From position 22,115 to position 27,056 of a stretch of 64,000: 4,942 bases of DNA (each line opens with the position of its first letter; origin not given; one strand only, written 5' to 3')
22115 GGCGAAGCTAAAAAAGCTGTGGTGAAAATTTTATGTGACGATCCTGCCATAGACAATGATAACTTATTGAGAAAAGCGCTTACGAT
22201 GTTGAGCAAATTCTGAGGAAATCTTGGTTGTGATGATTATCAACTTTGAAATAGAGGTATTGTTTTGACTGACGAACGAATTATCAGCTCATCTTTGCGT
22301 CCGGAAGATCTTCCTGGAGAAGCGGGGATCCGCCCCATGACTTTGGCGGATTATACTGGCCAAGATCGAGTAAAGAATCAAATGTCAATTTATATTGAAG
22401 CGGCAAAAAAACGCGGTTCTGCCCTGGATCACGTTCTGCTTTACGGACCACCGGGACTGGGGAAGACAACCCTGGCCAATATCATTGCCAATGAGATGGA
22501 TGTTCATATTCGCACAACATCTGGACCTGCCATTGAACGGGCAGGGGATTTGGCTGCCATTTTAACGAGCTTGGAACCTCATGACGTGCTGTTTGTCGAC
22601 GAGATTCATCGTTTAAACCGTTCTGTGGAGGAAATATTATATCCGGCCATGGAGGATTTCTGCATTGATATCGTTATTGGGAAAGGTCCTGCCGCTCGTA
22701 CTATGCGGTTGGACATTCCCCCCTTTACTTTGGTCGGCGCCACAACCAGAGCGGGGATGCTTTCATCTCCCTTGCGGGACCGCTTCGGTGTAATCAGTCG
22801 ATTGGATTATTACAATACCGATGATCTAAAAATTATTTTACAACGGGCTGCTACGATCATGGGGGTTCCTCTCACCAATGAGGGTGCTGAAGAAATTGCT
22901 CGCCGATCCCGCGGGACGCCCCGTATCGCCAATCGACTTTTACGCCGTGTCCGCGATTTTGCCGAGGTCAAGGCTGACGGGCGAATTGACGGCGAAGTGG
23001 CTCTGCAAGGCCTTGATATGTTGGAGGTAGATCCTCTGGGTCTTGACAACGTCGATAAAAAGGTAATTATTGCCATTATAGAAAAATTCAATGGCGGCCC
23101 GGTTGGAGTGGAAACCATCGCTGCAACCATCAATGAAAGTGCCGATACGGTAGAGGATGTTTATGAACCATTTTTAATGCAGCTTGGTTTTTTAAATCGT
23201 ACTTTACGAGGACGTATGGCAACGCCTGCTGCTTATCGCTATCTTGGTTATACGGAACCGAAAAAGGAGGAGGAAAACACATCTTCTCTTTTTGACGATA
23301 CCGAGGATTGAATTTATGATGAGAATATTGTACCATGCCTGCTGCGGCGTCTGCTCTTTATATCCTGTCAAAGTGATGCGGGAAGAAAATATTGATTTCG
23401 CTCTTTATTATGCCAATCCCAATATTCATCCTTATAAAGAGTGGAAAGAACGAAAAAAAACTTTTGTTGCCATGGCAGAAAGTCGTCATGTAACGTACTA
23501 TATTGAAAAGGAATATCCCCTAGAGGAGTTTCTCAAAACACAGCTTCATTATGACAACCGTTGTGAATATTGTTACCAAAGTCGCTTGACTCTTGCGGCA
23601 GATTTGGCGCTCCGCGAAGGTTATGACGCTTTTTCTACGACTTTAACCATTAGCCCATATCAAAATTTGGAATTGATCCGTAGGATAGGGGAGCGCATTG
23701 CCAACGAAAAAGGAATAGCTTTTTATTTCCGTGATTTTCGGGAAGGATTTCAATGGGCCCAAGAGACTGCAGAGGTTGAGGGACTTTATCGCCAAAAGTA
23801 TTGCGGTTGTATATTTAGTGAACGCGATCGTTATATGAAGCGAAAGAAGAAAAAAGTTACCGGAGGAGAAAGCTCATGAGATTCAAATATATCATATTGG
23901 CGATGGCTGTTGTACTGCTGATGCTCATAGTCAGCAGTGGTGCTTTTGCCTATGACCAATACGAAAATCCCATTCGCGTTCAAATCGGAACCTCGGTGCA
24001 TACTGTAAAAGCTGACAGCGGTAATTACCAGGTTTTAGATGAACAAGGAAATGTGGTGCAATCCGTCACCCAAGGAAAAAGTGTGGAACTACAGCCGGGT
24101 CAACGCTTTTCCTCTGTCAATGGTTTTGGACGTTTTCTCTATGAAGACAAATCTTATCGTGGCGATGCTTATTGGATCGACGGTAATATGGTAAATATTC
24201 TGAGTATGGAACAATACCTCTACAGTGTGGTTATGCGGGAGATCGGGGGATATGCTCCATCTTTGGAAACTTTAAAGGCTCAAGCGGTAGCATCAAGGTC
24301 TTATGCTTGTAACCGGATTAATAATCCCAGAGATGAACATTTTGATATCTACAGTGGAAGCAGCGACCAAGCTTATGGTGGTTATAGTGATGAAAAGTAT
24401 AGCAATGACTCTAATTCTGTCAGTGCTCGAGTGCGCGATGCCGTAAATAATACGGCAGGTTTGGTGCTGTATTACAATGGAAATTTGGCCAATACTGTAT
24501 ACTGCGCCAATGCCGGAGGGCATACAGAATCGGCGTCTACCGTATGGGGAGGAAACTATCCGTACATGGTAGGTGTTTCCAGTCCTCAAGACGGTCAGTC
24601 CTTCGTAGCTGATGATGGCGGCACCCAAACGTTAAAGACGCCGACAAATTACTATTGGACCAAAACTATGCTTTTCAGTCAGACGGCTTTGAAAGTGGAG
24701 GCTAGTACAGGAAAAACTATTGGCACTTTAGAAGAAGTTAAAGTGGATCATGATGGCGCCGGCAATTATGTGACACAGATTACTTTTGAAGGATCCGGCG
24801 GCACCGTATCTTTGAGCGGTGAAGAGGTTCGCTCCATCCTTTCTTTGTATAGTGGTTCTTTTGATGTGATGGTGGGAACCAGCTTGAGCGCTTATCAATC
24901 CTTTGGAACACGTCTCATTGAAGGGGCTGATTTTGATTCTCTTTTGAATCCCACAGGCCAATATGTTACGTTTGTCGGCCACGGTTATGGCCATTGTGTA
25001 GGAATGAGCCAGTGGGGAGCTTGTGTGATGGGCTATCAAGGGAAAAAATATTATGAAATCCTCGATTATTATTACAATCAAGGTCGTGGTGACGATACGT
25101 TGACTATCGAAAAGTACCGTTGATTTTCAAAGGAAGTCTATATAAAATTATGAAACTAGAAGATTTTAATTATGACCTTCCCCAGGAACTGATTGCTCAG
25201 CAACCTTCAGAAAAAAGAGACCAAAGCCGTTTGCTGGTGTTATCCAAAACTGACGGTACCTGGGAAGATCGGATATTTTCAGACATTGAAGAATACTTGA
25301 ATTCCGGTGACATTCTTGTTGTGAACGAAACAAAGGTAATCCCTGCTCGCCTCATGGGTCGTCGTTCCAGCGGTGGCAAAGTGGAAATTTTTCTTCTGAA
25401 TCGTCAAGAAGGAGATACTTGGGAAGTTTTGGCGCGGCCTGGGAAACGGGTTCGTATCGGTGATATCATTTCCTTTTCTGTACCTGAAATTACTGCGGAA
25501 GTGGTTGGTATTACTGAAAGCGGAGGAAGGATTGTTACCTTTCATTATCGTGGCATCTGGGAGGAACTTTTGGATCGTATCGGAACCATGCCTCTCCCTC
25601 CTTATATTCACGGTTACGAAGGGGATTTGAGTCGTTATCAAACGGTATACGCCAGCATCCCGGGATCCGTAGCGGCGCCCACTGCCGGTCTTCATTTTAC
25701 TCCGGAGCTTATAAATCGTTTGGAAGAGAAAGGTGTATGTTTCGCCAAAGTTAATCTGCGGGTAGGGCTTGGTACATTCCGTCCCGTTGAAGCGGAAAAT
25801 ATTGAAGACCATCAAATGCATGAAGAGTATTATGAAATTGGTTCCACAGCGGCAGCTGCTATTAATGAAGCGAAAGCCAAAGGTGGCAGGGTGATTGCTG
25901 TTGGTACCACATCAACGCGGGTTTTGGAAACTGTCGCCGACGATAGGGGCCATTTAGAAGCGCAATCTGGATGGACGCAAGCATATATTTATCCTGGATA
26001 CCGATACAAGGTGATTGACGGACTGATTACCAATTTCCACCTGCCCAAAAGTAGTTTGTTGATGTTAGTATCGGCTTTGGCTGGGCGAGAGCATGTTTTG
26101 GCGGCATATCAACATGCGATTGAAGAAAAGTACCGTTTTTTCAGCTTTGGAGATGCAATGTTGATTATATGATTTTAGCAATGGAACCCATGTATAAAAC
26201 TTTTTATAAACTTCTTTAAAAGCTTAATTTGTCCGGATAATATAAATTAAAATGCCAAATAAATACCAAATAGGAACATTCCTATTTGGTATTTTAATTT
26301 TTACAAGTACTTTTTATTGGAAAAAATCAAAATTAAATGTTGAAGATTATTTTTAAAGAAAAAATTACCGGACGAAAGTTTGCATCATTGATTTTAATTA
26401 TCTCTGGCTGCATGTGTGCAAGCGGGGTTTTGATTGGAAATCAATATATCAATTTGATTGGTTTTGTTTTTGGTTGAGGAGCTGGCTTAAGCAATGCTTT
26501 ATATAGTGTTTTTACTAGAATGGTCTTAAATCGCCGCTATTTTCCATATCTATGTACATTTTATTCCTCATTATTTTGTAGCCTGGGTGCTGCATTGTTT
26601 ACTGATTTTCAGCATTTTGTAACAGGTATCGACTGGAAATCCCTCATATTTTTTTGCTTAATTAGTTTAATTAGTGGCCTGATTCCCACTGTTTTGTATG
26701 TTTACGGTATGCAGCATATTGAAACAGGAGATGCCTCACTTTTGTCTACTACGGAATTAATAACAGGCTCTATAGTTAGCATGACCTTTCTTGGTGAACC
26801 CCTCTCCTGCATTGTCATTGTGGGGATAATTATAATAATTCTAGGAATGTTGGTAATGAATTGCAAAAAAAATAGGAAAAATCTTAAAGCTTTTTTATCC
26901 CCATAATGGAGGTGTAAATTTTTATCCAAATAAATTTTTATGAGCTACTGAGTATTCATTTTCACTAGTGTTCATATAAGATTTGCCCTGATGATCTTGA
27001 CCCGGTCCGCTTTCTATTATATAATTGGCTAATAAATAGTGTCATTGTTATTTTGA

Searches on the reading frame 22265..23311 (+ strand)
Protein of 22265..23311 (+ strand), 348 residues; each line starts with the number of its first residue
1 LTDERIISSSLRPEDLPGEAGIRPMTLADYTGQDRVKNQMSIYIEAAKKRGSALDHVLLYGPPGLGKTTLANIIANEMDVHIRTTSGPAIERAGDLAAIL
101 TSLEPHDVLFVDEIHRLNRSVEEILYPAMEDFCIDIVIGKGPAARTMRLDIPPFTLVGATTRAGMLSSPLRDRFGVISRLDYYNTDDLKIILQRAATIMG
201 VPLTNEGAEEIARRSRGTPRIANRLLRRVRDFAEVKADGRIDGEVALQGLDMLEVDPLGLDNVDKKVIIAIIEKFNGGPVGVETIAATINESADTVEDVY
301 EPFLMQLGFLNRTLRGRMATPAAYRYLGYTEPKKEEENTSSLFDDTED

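Call 64: search_protein_families(library=pfam, proteins=[window:22265-23311:+], max_evalue=0.00001)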
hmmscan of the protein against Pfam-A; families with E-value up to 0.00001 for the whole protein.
window:22265-23311:+ (348 aa): 6 families
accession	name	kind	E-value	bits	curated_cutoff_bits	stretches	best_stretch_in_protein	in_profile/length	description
PF05496.18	RuvB_N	-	5.6e-83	276.9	27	1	22-180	1-159/159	Holliday junction DNA helicase RuvB P-loop domain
PF17864.7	AAA_lid_4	-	7e-32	109.5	27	1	183-256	1-74/74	RuvB AAA lid domain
PF05491.19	RuvB_C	-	5.1e-23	81.3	24.7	1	258-327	2-71/72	RuvB C-terminal winged helix domain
PF00004.35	AAA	-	3.5e-21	76.5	21.2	1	57-180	1-129/131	ATPase family associated with various cellular activities (AAA)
PF07728.20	AAA_5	-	4e-08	33.8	22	1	56-174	1-139/139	AAA domain (dynein-related subfamily)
PF01078.27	Mg_chelatase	-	5.5e-06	26.4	20.3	0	29-75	4-43/207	Magnesium chelatase, subunit ChlI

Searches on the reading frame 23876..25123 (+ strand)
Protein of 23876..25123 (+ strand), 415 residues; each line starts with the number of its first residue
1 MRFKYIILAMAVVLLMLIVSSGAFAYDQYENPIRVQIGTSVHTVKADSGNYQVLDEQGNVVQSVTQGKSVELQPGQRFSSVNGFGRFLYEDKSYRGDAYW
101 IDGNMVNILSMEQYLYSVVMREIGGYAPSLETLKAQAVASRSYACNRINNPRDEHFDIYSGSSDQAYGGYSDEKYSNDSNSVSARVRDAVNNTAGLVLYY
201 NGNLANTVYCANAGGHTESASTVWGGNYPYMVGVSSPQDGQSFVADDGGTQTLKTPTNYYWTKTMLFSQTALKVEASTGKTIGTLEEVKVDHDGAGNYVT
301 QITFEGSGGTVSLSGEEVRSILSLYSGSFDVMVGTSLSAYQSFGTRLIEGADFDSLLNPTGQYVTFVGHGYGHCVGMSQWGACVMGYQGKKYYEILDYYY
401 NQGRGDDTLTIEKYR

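Call 64: search_protein_families(library=pfam, proteins=[window:23876-25123:+], max_evalue=0.00001)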
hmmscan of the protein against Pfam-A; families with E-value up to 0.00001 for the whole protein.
window:23876-25123:+ (415 aa): 1 family
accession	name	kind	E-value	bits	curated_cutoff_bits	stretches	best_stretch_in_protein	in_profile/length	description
PF08486.15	SpoIID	-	3.5e-20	72.9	23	1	104-200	6-97/97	Stage II sporulation protein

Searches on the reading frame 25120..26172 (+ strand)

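Call 64: search_protein_families(library=pfam, proteins=[window:25120-26172:+], max_evalue=0.00001)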
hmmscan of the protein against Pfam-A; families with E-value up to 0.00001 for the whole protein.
window:25120-26172:+ (350 aa): 1 family
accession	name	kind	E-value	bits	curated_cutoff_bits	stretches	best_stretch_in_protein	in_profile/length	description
PF02547.20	Queuosine_synth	-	1.1e-140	468.9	25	1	13-349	1-322/322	Queuosine biosynthesis protein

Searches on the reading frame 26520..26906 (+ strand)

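Call 45: search_protein_families(library=pfam, proteins=[window:26520-26906:+], max_evalue=0.001)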
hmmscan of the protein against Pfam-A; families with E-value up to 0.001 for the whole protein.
window:26520-26906:+ (128 aa): 2 families
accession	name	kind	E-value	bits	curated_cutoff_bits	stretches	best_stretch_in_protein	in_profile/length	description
PF00892.27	EamA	-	2.5e-14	54.2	28.2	1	6-114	27-134/135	EamA-like transporter family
PF16913.11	PUNUT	-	5.1e-05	23.1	30.6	1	42-120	74-151/321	Purine nucleobase transmembrane transport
